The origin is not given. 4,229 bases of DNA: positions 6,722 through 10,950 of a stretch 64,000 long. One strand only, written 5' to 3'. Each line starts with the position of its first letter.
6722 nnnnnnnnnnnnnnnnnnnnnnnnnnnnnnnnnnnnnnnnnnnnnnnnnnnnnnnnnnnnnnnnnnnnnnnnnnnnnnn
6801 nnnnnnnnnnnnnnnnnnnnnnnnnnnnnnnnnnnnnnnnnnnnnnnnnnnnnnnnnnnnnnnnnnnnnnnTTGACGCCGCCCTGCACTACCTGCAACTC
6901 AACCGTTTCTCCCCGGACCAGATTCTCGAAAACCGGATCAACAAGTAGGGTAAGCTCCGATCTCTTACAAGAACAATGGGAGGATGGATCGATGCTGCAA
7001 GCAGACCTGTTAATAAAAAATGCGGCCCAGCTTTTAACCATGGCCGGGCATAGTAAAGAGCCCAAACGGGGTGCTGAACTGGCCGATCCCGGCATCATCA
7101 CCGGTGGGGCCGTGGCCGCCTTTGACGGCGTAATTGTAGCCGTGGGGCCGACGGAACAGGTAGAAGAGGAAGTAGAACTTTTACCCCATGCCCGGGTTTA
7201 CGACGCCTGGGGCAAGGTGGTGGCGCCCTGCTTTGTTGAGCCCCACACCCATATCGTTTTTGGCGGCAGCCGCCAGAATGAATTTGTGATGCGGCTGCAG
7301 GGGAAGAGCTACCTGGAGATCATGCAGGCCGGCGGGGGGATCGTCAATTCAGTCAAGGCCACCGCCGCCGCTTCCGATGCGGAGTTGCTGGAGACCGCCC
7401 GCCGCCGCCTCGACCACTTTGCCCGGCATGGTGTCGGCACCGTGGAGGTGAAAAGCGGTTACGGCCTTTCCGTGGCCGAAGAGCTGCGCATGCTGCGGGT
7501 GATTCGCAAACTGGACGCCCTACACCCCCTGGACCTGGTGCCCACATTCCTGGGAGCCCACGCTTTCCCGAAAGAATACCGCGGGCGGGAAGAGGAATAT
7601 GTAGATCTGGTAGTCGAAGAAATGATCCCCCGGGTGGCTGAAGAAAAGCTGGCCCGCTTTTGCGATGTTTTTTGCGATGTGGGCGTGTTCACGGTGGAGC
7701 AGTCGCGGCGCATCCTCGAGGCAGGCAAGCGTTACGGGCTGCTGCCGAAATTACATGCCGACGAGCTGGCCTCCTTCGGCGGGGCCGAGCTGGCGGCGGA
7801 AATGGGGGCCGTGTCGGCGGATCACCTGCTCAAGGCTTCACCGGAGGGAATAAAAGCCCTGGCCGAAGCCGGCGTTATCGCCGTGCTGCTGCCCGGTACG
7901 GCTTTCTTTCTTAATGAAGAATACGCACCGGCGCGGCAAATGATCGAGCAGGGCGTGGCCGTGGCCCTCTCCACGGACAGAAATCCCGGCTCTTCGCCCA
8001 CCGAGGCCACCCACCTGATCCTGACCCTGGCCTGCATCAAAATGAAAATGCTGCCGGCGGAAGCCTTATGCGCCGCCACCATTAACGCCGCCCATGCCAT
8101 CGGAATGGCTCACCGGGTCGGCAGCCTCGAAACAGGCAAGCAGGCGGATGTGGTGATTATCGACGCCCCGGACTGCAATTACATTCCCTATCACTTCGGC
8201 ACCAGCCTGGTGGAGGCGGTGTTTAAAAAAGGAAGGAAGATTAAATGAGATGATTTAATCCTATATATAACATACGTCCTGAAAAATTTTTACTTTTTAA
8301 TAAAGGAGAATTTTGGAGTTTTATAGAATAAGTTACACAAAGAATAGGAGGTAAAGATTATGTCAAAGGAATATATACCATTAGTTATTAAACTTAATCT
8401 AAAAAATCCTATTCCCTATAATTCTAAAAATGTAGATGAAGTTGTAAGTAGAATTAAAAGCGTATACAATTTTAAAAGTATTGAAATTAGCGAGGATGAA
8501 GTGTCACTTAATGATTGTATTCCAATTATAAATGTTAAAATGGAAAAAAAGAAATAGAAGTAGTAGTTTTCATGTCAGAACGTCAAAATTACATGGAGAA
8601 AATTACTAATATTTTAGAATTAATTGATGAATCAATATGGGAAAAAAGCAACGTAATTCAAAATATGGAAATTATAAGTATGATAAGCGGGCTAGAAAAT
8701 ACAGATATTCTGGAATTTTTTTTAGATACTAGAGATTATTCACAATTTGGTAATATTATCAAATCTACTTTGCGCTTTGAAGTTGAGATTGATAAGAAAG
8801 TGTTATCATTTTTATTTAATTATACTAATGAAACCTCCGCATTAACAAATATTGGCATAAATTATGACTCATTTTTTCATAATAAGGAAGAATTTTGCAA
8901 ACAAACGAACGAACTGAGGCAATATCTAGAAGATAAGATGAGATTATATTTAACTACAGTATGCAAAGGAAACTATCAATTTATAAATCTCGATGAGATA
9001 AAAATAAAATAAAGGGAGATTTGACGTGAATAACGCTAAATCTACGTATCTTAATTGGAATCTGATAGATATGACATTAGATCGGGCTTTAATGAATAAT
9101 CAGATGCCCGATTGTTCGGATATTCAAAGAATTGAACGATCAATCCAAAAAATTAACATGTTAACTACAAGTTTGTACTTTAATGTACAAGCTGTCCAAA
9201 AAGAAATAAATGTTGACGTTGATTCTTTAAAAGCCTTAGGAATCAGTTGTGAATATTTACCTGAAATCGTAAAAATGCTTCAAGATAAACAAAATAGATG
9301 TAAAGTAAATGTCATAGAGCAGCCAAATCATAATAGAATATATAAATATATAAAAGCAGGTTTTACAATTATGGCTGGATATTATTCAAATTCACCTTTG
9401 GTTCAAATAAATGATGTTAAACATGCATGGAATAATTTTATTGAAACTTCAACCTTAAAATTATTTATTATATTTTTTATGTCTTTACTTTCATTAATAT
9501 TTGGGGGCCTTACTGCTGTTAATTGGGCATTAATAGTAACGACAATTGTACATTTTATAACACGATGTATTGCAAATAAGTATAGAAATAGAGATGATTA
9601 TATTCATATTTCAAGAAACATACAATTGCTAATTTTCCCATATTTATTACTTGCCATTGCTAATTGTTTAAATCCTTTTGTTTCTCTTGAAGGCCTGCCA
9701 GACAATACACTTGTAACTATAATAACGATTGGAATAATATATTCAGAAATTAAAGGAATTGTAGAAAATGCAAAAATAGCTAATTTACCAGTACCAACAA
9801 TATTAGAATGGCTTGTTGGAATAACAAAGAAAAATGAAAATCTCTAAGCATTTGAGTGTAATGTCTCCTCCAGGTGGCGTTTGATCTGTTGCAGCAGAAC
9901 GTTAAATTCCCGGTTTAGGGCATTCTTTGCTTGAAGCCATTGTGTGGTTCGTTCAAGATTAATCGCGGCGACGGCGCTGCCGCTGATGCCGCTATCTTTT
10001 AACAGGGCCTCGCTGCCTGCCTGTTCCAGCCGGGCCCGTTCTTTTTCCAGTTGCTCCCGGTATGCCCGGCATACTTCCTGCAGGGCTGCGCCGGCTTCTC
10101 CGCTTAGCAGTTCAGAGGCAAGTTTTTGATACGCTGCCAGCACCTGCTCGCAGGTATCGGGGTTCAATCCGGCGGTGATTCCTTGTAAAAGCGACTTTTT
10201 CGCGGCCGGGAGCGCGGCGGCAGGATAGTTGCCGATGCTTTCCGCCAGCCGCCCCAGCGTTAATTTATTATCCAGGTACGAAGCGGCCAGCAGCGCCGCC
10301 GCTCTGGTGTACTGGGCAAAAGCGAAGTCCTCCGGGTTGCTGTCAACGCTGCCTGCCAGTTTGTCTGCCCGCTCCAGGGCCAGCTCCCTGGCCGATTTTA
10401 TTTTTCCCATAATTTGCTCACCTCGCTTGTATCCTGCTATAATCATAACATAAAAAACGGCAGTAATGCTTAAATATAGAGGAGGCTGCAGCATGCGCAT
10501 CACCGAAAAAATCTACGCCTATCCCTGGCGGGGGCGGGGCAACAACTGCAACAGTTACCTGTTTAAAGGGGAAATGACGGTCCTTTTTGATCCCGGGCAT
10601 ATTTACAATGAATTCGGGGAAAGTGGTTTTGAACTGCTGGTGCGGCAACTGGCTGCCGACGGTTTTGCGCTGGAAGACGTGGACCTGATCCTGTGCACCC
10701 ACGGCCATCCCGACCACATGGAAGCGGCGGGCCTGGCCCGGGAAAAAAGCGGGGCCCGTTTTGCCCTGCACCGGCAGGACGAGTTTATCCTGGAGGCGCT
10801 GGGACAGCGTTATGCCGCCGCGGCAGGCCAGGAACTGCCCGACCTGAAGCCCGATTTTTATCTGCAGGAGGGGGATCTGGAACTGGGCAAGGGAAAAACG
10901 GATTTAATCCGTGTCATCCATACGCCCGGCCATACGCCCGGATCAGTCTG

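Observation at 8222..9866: AT-rich three-gene cassette wedged between two convergent GC-rich genes: candidate undescribed membrane-effector (toxin or abortive-infection-like) system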

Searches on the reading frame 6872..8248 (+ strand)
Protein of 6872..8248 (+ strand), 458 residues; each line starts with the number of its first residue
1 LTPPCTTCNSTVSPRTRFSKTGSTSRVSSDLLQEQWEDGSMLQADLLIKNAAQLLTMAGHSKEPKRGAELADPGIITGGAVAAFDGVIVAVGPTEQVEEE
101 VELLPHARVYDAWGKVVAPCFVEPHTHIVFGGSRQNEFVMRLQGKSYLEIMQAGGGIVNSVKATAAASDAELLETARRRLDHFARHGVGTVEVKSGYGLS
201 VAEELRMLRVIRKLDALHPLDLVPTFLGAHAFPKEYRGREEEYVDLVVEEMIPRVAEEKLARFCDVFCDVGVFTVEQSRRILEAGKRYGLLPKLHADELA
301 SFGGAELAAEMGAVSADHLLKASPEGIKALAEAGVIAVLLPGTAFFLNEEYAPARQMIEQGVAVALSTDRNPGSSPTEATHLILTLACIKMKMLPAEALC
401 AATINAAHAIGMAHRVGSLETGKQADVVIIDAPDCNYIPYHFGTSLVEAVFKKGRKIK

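Call 4: search_protein_families(library=pfam, proteins=[window:6872-8248:+], max_evalue=1)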
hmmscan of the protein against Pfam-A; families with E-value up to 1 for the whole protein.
window:6872-8248:+ (458 aa): 3 families
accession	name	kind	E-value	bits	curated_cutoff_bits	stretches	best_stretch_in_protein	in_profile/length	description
PF07969.17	Amidohydro_3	-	6.8e-23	82.3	29.7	2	161-432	146-446/472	Amidohydrolase family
PF01979.26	Amidohydro_1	-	1.7e-19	70.7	25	1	116-454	1-342/345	Amidohydrolase family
PF22039.1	HUTI_composite_bact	-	0.014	15.4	25.5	1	79-98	1-20/26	Imidazolonepropionase-like composite domain, bacteria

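Call 20: find_related_loci(query=window:6992-8245:+, collection=genome_contigs, flank=6000)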
Query window:6992-8245:+ (418 aa) in genome_contigs; peptide patterns used: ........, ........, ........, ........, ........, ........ (x = any residue, [..] = any of these).
599 stretches matched a pattern (row limit reached: there are more); 341 encode a relative of the query (tblastn E <= 1e-3); the best 80 are kept; 80 distinct loci.
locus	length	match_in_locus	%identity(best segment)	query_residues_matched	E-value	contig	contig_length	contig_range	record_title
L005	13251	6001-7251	95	1-417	0e+0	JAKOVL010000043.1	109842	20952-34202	MAG: Bacillota bacterium isolate JPNG_maxbin.054 k201_444378, whole genome shotgun sequence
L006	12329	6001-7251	74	1-417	0e+0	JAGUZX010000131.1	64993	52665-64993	MAG: Desulfovibrio sp. isolate DeMMO6_25 c_000000106633, whole genome shotgun sequence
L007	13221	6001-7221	64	4-411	4e-171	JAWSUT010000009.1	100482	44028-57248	MAG: Bacillota bacterium isolate B4G8H2-02 NODE_9_length_100482_cov_5.777272, whole genome shotgun sequence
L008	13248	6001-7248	57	2-417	1e-141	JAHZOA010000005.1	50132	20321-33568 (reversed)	MAG: Armatimonadota bacterium isolate CR_Sed_300A_bin.46 scaffold_102, whole genome shotgun sequence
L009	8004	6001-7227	50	4-415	6e-128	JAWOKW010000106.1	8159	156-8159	MAG: Candidatus Methanoperedens sp. isolate bin_184_1 c_000025185416, whole genome shotgun sequence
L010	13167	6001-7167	51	24-414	4e-125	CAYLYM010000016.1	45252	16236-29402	MAG TPA_asm: uncultured Calditrichaceae bacterium isolate binchicken_co19_583 genome assembly, contig: NODE_960_length_4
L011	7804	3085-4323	46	1-417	2e-122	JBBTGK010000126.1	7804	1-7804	MAG: Cyanobacteriota bacterium isolate H41-bin165_1 H41_bin165_1_000000000127, whole genome shotgun sequence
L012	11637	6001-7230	52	6-417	3e-122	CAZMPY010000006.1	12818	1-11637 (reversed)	MAG TPA_asm: uncultured Thermoplasmata archaeon isolate binchicken_co255_206 genome assembly, contig: k141_2006936, whol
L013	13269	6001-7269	52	5-415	1e-120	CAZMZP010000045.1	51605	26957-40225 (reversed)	MAG TPA_asm: uncultured bacterium isolate ERP119294_co2_527 genome assembly, contig: k141_594346, whole genome shotgun s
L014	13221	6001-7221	48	6-415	3e-120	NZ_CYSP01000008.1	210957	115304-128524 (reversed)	Propionispora sp. 2/2-37 isolate 2/2, whole genome shotgun sequence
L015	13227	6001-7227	46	6-414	5e-118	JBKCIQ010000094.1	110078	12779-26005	MAG: Bacteroidota bacterium isolate samp_501_concoct_899 samp_501_638031, whole genome shotgun sequence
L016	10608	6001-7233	50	4-414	7e-116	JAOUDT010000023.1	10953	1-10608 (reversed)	MAG: Dehalococcoidia bacterium isolate 4_1_Jan_SF_Bin38 4_1_Jan_SF_Bin38_scaffold_2437_c1, whole genome shotgun sequence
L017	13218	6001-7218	46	5-414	2e-114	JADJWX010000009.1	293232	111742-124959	MAG: Lewinellaceae bacterium isolate Kalu_18-Q3-R12-55_BATAC.22 tig00003197-10-2923600, whole genome shotgun sequence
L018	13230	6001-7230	43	9-418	5e-114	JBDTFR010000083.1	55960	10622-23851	MAG: Bacteroidia bacterium isolate cluster2_bin.231 k127_3815361, whole genome shotgun sequence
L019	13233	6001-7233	46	1-415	5e-114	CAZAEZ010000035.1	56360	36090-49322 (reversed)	MAG TPA_asm: uncultured Saprospiraceae bacterium isolate SRP329715_co2_243 genome assembly, contig: NODE_1154_length_563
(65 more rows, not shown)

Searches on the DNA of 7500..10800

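Call 31: search_rna_families(source=window, start=7500, end=10800, threshold=evalue, max_evalue=1)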
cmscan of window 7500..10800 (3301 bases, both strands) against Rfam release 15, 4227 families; matches with E-value up to 1: 0.
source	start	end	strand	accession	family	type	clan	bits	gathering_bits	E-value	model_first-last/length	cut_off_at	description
